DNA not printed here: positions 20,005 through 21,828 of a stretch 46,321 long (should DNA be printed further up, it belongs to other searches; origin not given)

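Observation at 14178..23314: TRAP-linked CoA-transferase / crotonase / shikimate-dehydrogenase-family cluster with a divergent LacI, MaoC dehydratase and aminotransferase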

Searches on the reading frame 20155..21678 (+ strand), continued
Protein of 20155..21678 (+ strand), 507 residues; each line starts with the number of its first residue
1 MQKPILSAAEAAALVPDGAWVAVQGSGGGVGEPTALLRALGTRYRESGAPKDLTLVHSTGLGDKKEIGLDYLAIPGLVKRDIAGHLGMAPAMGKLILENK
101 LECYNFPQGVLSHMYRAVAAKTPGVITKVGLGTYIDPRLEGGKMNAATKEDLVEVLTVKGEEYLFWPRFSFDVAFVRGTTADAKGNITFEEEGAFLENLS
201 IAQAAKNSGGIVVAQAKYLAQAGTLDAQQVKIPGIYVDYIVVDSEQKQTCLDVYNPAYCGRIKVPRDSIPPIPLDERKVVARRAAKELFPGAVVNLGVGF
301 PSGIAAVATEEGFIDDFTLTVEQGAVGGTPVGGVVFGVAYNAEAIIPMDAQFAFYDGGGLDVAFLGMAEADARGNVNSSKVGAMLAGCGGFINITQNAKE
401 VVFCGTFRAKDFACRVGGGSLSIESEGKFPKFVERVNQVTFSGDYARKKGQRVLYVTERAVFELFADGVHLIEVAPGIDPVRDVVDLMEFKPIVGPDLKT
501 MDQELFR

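Call 99: search_protein_families(library=ncbifam, proteins=[L008:12323-13066:+, L005:4794-5546:-, L005:7607-9034:+, L008:9206-9970:+, L008:4054-5073:-, L004:8-1198:+, L009:2003-3214:+], max_evalue=1e-20)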
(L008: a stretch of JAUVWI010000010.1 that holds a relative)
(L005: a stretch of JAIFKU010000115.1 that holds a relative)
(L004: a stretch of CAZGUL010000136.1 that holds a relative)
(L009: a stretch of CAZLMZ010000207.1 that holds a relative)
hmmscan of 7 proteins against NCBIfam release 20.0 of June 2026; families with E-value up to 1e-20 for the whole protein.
L008:12323-13066:+ (247 aa): 171 families (the best 25 are shown)
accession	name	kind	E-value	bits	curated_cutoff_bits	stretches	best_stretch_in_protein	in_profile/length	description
NF004746.0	PRK06077.1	equivalog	3.3e-62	210.2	320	1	2-247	3-248/252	3-ketoacyl-(acyl-carrier-protein) reductase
NF005559.1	PRK07231.1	subfamily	3.6e-61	206.8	215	1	3-245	2-248/249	glucose 1-dehydrogenase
TIGR01830.1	3oxo_ACP_reduc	equivalog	1.6e-57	195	297.75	1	8-244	1-238/239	3-oxoacyl-[acyl-carrier-protein] reductase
NF004198.0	PRK05653.1-3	equivalog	5.8e-56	189.7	296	1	3-245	5-247/248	3-oxoacyl-ACP reductase FabG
NF004818.0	PRK06172.1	equivalog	1.7e-55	188.1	336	1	1-245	3-251/253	SDR family oxidoreductase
NF009466.0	PRK12826.1-2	subfamily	5.5e-55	186.5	222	1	5-244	3-244/248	3-oxoacyl-ACP reductase FabG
NF005975.0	PRK08063.1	equivalog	7.4e-53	179.4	328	1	3-246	2-248/250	enoyl-[acyl-carrier-protein] reductase FabL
NF004791.0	PRK06138.1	equivalog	5.2e-52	176.6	312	1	1-245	1-250/252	SDR family oxidoreductase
NF053701.1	CsHdxCHCADhChcB2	equivalog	2.3e-51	174.7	350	1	3-245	1-243/245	cis-4-hydroxycyclohexanecarboxylate dehydrogenase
NF052558.1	MBtsdlDhBudC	equivalog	3.8e-51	174.1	270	1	3-245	1-242/250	meso-2,3-butanediol dehydrogenase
NF006070.0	PRK08213.1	subfamily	1.9e-50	171.8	279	1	3-245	10-257/259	gluconate 5-dehydrogenase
NF009093.0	PRK12429.1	subfamily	5.6e-49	166.7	258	1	1-246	1-258/259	3-hydroxybutyrate dehydrogenase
NF009468.0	PRK12826.1-4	equivalog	7.6e-49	166.7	318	1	2-246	4-249/256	SDR family oxidoreductase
NF004197.0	PRK05653.1-1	equivalog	1.7e-48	165.4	332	1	2-245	4-247/249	3-oxoacyl-ACP reductase FabG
NF009384.0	PRK12743.1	equivalog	4.2e-48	163.8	264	1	4-246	5-249/258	SDR family oxidoreductase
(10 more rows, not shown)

L005:4794-5546:- (250 aa): 166 families (the best 25 are shown)
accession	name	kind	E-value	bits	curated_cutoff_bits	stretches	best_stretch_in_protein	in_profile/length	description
NF004791.0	PRK06138.1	equivalog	1.7e-66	224.1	312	1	4-249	3-251/252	SDR family oxidoreductase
NF004818.0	PRK06172.1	equivalog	2.1e-65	220.6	336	1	2-249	3-252/253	SDR family oxidoreductase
NF005309.0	PRK06841.1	subfamily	1.3e-62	211.6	286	1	3-247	12-252/255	GolD/DthD family dehydrogenase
NF052558.1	MBtsdlDhBudC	equivalog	5.4e-62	209.6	270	1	4-249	1-243/250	meso-2,3-butanediol dehydrogenase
NF005559.1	PRK07231.1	subfamily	1.1e-61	208.5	215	1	4-248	2-248/249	glucose 1-dehydrogenase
NF005067.0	PRK06484.1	equivalog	5.5e-61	206.7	713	1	6-249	9-253/524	short chain dehydrogenase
NF005446.0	PRK07035.1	equivalog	9.6e-61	205.3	373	1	3-248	8-254/255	SDR family oxidoreductase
NF006693.0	PRK09242.1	equivalog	1.1e-60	204.9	328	1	4-249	8-255/258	SDR family oxidoreductase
NF004198.0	PRK05653.1-3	equivalog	1.3e-59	201.7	296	1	4-247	5-246/248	3-oxoacyl-ACP reductase FabG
NF006070.0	PRK08213.1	subfamily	2.9e-59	200.7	279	1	3-248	9-257/259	gluconate 5-dehydrogenase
TIGR01832.1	kduD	equivalog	3.7e-59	200.2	338.85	1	4-249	3-247/248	2-dehydro-3-deoxy-D-gluconate 5-dehydrogenase KduD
TIGR01830.1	3oxo_ACP_reduc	equivalog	1.5e-58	198.3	297.75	1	9-246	1-237/239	3-oxoacyl-[acyl-carrier-protein] reductase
NF009466.0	PRK12826.1-2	subfamily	5.8e-57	193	222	1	7-247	4-244/248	3-oxoacyl-ACP reductase FabG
NF005390.0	PRK06935.1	equivalog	6e-55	186.4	369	1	4-249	13-257/258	2-dehydro-3-deoxy-D-gluconate 5-dehydrogenase KduD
NF004774.0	PRK06114.1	equivalog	2.8e-54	184.2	360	1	3-249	13-261/262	SDR family oxidoreductase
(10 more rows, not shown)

L005:7607-9034:+ (475 aa): 0 families

L008:9206-9970:+ (254 aa): 0 families

L008:4054-5073:- (339 aa): 6 families
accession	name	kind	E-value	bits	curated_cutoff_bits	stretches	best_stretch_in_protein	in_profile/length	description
TIGR01327.1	PGDH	equivalog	1e-39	136.7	454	1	39-315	28-303/525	phosphoglycerate dehydrogenase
NF009714.1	PRK13243.1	equivalog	1.2e-36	126.7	455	1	20-321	10-321/332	glyoxylate reductase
NF008759.0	PRK11790.1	equivalog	3e-35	121.7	404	1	40-305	43-309/410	phosphoglycerate dehydrogenase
NF006263.0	PRK08410.1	equivalog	6.5e-28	98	389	1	20-306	13-300/311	D-2-hydroxyacid dehydrogenase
NF005750.0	PRK07574.1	equivalog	2.6e-25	89.3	329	1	39-309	78-353/386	NAD-dependent formate dehydrogenase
NF011938.0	PRK15409.1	equivalog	3.2e-21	75.7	492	1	42-310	36-306/324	glyoxylate/hydroxypyruvate reductase GhrB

L004:8-1198:+ (396 aa): 9 families
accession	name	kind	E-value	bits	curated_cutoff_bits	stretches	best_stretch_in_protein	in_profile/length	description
NF040866.1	AraD_Arch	equivalog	4.4e-78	262.9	650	1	34-389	36-370/372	arabinonate dehydratase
NF010624.0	PRK14017.1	equivalog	7.5e-61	206.3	311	1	32-391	15-363/382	galactonate dehydratase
NF047820.1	TalGalacDh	equivalog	2e-50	171.8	500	1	24-386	30-362/371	L-talarate/galactarate dehydratase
NF011968.0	PRK15440.1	equivalog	1.4e-45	155.9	393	1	32-384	59-387/395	L-rhamnonate dehydratase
NF040790.2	glucon_galact_dh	equivalog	6.3e-45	153.7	750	1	30-391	23-372/390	bifunctional D-gluconate/D-galactonate dehydratase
NF043051.1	ManoateDhtManD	equivalog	1.8e-42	145.6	550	0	27-139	12-123/403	D-mannonate dehydratase ManD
NF011654.0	PRK15072.1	subfamily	2.6e-40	138.5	430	0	26-139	11-123/404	D-galactonate dehydratase family protein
TIGR02534.1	mucon_cyclo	subfamily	1.6e-34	119.6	334.95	1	3-389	1-366/368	muconate/chloromuconate family cycloisomerase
NF043002.1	HProlDhtase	equivalog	1.5e-29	103.1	500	1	1-385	1-359/366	cis-3-hydroxy-L-proline dehydratase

L009:2003-3214:+ (403 aa): 9 families
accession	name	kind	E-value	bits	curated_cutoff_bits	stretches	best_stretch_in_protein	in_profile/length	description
NF047820.1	TalGalacDh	equivalog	1.2e-72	244.9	500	1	72-393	38-357/371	L-talarate/galactarate dehydratase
NF040866.1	AraD_Arch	equivalog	2.6e-72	243.9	650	1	77-402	39-371/372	arabinonate dehydratase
NF010624.0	PRK14017.1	equivalog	4.8e-51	174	311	1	74-395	17-355/382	galactonate dehydratase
NF040790.2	glucon_galact_dh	equivalog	1.5e-46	159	750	1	98-402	54-371/390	bifunctional D-gluconate/D-galactonate dehydratase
NF011968.0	PRK15440.1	equivalog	3.2e-46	158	393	1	74-395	61-386/395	L-rhamnonate dehydratase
NF043051.1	ManoateDhtManD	equivalog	7.2e-46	156.8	550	1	216-401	195-384/403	D-mannonate dehydratase ManD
NF011654.0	PRK15072.1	subfamily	5.6e-43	147.3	430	1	216-400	196-384/404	D-galactonate dehydratase family protein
TIGR02534.1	mucon_cyclo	subfamily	7.2e-28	97.7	334.95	1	66-401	23-366/368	muconate/chloromuconate family cycloisomerase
NF043002.1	HProlDhtase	equivalog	3e-26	92.2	500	1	74-398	35-360/366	cis-3-hydroxy-L-proline dehydratase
